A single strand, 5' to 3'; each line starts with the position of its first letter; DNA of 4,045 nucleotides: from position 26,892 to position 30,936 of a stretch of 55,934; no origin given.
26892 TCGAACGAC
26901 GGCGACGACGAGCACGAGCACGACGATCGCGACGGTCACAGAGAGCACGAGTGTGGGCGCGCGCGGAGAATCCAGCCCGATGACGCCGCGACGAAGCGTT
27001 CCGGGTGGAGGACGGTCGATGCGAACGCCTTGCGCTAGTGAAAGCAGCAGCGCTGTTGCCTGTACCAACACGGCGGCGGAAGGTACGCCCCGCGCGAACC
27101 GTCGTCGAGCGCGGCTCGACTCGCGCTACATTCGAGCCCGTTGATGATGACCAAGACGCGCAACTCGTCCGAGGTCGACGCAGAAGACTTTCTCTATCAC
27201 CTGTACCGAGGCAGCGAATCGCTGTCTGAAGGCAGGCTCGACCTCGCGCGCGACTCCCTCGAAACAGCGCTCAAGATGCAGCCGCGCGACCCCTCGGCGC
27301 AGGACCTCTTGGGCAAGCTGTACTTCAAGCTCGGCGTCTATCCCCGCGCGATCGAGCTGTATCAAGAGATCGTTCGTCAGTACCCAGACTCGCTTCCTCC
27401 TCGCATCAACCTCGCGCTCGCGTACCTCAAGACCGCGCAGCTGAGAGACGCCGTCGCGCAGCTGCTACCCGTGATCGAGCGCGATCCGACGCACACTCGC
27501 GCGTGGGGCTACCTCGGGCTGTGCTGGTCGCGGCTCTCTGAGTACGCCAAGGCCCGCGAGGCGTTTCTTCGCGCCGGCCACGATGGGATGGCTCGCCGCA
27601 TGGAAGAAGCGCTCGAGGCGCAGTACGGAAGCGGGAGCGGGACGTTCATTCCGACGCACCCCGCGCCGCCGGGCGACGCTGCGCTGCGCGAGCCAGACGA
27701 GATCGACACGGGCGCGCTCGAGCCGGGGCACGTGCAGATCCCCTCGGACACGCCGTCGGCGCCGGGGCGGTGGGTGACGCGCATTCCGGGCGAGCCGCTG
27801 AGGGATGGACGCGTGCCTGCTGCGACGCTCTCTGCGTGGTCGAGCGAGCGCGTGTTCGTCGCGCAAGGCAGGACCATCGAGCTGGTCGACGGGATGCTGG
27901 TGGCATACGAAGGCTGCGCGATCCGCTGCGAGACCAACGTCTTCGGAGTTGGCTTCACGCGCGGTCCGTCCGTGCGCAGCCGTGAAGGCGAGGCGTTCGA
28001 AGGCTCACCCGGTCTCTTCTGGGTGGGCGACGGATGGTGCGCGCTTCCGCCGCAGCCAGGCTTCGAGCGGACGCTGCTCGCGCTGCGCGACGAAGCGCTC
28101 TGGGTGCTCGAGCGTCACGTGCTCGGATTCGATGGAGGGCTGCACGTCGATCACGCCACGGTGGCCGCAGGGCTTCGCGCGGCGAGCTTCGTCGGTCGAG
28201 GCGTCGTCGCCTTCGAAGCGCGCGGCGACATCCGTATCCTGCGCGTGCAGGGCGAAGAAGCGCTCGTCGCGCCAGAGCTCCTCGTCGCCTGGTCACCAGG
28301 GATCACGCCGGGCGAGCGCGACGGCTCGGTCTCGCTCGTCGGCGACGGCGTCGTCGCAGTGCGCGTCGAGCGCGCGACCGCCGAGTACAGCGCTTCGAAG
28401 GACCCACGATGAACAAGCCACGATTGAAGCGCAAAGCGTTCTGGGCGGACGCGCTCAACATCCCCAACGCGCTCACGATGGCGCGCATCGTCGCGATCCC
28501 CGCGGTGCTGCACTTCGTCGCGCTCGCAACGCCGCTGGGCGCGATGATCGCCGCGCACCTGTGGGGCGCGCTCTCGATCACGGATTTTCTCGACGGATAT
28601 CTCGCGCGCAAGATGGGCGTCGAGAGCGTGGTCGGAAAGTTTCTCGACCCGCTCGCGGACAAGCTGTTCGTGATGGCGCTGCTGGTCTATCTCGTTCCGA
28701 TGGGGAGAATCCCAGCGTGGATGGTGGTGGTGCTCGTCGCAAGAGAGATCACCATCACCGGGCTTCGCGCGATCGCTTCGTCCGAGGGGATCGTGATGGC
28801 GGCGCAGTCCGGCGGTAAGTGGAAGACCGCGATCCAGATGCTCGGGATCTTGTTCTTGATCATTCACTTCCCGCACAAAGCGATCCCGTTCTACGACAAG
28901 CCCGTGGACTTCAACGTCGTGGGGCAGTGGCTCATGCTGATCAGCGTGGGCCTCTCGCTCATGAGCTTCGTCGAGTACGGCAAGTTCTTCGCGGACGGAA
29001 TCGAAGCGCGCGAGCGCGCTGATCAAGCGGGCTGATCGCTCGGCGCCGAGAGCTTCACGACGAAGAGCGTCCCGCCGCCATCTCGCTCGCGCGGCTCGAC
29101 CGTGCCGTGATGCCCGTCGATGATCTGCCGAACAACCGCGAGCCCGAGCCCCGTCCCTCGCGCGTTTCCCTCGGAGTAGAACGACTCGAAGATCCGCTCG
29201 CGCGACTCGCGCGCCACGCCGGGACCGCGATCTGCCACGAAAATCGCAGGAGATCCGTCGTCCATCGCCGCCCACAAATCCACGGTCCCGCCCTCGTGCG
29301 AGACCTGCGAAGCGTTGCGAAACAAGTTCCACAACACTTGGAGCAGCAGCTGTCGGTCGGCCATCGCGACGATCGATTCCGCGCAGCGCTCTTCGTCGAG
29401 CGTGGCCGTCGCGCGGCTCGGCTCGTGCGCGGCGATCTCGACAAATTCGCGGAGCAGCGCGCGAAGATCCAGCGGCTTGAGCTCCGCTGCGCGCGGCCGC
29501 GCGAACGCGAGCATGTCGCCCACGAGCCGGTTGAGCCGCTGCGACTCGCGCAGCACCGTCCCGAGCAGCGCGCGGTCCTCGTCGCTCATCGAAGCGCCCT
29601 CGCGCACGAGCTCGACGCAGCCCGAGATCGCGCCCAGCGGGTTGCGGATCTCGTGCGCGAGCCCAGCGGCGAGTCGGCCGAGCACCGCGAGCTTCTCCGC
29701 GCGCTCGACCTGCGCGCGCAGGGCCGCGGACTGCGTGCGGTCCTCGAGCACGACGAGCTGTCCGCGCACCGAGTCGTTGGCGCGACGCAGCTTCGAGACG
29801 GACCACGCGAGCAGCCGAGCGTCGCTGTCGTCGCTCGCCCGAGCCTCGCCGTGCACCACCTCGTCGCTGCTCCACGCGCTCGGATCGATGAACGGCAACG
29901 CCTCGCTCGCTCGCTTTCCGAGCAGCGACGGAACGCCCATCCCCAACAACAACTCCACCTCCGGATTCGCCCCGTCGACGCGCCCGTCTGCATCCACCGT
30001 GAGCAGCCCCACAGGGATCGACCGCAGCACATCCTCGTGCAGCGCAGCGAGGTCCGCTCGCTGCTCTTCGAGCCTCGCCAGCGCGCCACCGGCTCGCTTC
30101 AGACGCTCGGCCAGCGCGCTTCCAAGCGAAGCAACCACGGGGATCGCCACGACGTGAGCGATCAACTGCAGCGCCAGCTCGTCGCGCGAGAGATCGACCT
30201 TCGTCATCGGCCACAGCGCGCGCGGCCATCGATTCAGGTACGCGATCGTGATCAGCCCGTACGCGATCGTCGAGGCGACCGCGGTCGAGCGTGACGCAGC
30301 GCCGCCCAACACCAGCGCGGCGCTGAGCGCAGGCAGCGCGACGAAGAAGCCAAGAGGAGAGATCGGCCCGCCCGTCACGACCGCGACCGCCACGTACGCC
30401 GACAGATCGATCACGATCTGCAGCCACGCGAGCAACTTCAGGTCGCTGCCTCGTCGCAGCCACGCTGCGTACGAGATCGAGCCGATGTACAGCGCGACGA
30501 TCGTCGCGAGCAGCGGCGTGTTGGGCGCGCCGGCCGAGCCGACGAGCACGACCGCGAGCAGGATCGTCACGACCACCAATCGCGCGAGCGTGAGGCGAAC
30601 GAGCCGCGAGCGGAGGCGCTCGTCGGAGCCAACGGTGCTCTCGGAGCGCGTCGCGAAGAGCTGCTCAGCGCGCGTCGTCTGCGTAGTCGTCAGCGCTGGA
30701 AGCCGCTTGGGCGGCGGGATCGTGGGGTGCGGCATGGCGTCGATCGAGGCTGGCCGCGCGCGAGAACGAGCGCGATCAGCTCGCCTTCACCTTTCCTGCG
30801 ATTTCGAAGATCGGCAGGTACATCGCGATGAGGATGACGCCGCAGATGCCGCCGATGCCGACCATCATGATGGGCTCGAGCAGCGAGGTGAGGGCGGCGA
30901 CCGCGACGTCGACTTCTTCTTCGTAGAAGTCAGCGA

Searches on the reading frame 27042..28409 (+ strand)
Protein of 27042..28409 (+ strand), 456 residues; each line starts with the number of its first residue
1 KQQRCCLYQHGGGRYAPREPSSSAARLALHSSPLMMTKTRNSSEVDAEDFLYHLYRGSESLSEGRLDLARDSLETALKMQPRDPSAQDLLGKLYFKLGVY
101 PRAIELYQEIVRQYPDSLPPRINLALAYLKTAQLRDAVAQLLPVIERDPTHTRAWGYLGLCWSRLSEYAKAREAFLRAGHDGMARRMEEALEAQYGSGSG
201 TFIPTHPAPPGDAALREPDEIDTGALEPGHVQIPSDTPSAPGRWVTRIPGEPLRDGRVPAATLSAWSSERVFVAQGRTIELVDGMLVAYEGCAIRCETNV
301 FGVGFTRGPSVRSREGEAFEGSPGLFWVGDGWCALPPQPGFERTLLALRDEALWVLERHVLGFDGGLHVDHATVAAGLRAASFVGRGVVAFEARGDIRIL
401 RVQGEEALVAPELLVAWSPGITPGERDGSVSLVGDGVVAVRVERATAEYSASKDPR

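Call 48: search_protein_families(library=pfam, proteins=[window:27042-28409:+], max_evalue=0.00001)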
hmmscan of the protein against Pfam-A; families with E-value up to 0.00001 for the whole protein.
window:27042-28409:+ (456 aa): 10 families
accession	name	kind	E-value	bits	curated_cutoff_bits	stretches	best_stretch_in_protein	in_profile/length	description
PF13432.12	TPR_16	-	2.8e-18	66.4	32.7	2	61-117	8-64/65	Tetratricopeptide repeat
PF07719.23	TPR_2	-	2.4e-13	49.5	27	0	86-116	3-33/34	Tetratricopeptide repeat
PF14559.12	TPR_19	-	1.8e-12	47.8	25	1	100-156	7-63/68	Tetratricopeptide repeat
PF00515.34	TPR_1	-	1.4e-11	44.1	27.8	0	153-178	2-27/34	Tetratricopeptide repeat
PF13431.12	TPR_17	-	4.4e-10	39.5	24.4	0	106-138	1-33/34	Tetratricopeptide repeat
PF13428.12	TPR_14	-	4.9e-09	36.4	23.5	0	84-125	1-42/44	Tetratricopeptide repeat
PF13174.12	TPR_6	-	9e-09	35.9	26.3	0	86-117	2-33/33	Tetratricopeptide repeat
PF13414.12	TPR_11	-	7.3e-08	32.4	26.8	0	61-98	5-42/42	TPR repeat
PF12895.13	ANAPC3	-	2e-07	31.6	27.2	0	74-141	13-79/82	Anaphase-promoting complex, cyclosome, subunit 3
PF13181.12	TPR_8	-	8.6e-07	29.1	25.7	0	57-82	8-33/34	Tetratricopeptide repeat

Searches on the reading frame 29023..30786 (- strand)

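Call 48: search_protein_families(library=pfam, proteins=[window:29023-30786:-], max_evalue=0.00001)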
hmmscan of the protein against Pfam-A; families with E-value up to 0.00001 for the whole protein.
window:29023-30786:- (587 aa): 4 families
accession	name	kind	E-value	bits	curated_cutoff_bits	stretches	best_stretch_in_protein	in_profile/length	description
PF02518.31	HATPase_c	-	2e-19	70.5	26.4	1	477-581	2-109/111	Histidine kinase-, DNA gyrase B-, and HSP90-like ATPase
PF00512.31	HisKA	-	2.8e-16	59.8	26.9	1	369-432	2-64/66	His Kinase A (phospho-acceptor) domain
PF08448.16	PAS_4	-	1.9e-07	31.7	23.1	1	254-354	1-109/110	PAS fold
PF25323.1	6TM_PilS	-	2.2e-06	27.9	27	1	56-232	5-185/189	PilS-like transmembrane domain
